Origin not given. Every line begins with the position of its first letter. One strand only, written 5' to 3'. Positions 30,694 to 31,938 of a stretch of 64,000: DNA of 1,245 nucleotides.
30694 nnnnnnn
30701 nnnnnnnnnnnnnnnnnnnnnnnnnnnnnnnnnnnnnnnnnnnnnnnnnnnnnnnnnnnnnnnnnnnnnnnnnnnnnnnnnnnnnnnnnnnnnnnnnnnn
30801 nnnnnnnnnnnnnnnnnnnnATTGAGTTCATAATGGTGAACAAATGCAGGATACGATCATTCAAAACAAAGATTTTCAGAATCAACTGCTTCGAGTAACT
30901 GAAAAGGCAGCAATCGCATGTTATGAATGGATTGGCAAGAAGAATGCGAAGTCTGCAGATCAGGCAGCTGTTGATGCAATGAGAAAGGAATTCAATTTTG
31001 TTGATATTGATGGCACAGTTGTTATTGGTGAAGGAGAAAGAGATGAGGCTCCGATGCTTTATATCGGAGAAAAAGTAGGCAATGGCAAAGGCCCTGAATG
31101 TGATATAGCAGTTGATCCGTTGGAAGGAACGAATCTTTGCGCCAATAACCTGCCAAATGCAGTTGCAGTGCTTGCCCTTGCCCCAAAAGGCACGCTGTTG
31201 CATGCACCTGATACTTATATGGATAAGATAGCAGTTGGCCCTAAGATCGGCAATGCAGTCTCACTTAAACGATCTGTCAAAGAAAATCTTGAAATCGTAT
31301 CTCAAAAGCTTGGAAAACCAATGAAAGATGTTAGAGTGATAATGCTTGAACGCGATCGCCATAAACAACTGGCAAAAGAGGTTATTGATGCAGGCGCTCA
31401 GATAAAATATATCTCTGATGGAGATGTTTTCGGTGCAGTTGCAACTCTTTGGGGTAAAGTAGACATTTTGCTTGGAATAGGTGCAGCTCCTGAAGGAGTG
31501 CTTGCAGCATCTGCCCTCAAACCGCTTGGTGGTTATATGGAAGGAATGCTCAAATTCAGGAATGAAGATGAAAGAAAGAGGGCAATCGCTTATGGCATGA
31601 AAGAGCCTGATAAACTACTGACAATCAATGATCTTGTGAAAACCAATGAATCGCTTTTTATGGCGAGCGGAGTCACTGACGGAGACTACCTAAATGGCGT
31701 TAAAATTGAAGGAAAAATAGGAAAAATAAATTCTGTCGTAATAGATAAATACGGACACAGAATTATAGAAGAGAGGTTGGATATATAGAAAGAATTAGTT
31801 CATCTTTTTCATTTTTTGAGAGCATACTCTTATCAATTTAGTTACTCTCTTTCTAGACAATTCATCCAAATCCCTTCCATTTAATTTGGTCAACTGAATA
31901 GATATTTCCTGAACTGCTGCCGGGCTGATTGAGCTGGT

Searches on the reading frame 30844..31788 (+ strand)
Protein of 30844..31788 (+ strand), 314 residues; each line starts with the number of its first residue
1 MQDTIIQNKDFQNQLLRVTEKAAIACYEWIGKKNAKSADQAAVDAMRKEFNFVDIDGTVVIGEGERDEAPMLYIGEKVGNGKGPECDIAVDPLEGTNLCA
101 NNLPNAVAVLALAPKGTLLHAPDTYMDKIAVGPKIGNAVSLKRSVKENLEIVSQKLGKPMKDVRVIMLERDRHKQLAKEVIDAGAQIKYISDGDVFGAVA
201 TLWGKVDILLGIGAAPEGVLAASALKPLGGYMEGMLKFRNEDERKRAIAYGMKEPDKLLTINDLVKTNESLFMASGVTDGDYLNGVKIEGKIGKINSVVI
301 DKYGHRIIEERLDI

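Call 37: search_protein_families(library=pfam, proteins=[window:30844-31788:+], max_evalue=0.00001)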
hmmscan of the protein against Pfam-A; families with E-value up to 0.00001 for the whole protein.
window:30844-31788:+ (314 aa): 1 family
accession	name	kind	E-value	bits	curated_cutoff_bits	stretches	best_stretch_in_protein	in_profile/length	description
PF03320.18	FBPase_glpX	-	1.6e-119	398.8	27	1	12-302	4-295/307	Bacterial fructose-1,6-bisphosphatase, glpX-encoded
